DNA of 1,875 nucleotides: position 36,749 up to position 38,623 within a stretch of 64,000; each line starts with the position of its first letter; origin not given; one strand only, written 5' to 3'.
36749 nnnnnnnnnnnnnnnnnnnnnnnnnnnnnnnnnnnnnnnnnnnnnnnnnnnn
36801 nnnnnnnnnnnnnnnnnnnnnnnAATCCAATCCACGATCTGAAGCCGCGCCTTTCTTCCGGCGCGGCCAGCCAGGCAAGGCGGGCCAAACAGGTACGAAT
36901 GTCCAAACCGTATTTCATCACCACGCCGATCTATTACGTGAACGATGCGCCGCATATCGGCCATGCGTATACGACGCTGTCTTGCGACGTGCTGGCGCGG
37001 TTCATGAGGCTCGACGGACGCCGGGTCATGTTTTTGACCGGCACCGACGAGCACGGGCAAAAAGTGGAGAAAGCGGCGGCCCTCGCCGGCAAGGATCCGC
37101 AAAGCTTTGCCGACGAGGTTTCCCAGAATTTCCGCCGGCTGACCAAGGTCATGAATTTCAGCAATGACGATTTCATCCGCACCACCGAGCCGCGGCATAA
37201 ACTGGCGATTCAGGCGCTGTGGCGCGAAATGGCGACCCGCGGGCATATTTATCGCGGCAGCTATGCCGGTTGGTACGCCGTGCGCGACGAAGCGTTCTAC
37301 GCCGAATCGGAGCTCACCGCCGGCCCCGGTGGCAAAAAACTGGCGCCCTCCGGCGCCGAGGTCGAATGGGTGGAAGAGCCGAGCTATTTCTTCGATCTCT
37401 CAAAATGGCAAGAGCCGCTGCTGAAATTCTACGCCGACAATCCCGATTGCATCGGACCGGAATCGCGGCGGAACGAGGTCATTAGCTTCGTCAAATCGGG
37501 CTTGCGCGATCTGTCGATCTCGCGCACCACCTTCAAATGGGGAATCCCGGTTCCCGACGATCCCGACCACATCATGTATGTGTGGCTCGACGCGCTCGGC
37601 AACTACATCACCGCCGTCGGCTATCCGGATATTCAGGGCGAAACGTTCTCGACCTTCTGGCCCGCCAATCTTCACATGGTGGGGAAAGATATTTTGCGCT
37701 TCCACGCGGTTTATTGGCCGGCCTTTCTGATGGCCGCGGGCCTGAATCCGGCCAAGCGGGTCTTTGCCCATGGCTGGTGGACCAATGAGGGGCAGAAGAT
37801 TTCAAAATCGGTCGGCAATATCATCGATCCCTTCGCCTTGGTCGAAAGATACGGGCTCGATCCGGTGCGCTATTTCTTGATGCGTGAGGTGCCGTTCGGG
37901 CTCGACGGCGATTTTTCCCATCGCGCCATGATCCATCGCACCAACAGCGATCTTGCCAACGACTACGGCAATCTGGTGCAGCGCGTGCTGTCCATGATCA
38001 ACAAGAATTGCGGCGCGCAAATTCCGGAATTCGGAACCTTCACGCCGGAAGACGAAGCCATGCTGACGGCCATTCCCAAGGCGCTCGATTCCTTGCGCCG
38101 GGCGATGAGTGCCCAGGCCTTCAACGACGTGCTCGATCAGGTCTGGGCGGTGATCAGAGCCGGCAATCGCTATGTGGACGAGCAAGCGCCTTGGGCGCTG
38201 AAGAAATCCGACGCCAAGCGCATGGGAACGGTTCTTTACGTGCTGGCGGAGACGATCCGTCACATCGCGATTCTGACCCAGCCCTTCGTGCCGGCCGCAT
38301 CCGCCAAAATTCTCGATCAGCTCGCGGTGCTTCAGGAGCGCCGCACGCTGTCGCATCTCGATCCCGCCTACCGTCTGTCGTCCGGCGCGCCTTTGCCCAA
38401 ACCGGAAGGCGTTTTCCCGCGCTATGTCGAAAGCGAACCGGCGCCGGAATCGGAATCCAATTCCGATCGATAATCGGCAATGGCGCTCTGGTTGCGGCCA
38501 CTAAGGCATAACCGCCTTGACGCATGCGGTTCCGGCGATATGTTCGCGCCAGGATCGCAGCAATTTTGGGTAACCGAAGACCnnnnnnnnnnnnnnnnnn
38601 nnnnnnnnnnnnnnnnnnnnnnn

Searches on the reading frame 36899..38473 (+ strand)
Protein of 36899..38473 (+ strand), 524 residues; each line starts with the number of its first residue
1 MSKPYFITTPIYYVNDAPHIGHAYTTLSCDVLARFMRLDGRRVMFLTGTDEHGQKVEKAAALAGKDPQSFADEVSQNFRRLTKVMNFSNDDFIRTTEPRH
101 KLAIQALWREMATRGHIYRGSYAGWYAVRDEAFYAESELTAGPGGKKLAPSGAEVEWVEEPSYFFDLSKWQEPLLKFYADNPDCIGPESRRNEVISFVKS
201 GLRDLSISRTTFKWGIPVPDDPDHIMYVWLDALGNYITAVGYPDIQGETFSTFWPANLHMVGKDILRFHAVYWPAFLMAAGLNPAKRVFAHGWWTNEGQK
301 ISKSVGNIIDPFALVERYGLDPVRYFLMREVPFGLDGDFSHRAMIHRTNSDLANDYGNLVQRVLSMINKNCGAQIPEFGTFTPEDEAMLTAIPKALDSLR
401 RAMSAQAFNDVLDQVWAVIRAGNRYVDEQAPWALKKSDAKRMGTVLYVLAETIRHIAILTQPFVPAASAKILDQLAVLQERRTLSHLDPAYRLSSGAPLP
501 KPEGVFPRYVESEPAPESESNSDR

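Call 54: search_protein_families(library=pfam, proteins=[window:36899-38473:+], max_evalue=0.000001)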
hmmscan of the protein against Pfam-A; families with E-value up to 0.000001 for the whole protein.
window:36899-38473:+ (524 aa): 4 families
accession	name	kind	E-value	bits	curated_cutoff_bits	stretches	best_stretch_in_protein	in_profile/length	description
PF09334.17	tRNA-synt_1g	-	5.3e-108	361.7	20.1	1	5-364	1-391/391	tRNA synthetases class I (M)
PF00133.28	tRNA-synt_1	-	5.5e-31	108.2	22.7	2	224-330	297-404/414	tRNA synthetases class I (I, L, M and V)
PF19303.5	Anticodon_3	-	5.3e-15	56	23.5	1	375-509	1-135/152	Anticodon binding domain of methionyl tRNA ligase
PF01406.26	tRNA-synt_1e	-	2.9e-12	47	27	0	14-136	19-141/301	tRNA synthetases class I (C) catalytic domain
